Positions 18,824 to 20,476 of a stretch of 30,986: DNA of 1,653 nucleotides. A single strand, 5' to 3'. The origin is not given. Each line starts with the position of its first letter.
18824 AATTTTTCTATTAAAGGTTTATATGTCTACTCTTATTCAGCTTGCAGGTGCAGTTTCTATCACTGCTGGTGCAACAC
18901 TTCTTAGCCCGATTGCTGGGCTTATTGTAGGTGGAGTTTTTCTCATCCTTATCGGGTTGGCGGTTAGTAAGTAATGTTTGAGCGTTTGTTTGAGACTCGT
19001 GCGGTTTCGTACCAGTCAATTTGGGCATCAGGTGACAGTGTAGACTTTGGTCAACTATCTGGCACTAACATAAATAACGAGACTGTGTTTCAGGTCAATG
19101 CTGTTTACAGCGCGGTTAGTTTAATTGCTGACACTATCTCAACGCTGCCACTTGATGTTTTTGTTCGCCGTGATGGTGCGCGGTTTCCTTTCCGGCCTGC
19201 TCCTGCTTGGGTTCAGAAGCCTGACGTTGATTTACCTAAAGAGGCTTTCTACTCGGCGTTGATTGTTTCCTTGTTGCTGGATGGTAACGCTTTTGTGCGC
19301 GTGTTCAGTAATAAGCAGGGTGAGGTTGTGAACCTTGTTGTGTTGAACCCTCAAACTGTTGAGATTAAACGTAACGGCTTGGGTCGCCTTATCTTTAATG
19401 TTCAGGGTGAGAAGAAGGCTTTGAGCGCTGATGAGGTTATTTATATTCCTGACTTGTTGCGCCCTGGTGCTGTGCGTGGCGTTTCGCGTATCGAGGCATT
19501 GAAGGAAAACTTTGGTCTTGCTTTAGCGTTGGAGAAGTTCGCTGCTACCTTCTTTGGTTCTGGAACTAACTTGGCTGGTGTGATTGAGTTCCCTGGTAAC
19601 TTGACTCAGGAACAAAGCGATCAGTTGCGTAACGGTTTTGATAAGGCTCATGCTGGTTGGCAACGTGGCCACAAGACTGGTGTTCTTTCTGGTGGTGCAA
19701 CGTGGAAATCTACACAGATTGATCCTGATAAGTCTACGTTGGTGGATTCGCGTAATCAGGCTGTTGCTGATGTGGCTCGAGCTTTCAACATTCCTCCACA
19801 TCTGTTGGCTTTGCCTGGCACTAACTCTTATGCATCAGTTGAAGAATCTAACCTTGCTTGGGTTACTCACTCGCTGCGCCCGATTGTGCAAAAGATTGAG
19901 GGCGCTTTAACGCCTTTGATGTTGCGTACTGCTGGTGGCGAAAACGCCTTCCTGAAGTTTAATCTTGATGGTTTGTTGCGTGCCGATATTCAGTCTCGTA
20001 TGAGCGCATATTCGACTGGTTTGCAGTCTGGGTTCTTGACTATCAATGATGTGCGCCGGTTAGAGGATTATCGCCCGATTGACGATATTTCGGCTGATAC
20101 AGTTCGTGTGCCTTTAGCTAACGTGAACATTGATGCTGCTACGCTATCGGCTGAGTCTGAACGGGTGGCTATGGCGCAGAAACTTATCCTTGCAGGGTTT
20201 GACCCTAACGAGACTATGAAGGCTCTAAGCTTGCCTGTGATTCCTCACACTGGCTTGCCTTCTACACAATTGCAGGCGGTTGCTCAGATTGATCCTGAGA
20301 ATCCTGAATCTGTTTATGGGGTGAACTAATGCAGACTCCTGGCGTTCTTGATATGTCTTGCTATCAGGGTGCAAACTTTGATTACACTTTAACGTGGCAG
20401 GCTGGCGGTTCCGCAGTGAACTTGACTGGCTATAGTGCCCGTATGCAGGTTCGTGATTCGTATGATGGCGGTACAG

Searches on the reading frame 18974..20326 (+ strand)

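Call 41: search_protein_families(library=phrogs, proteins=[window:18974-20326:+], max_evalue=0.001)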
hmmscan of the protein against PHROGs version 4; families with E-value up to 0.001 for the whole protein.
window:18974-20326:+ (451 aa): 6 families
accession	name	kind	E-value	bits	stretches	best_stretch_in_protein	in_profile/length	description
phrog_12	-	head and packaging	2.7e-88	298.6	1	2-391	51-436/646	portal protein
phrog_5929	-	head and packaging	2.8e-51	175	1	185-397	3-213/228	portal protein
phrog_2662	-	head and packaging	2.2e-50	173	1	8-375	32-414/717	portal protein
phrog_11323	-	unknown function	1.3e-22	81.3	1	285-393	9-116/130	-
phrog_2271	-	head and packaging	5.7e-20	71.7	1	29-371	40-388/859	portal protein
phrog_21454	-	unknown function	2.8e-13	50.8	1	203-369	1-163/320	-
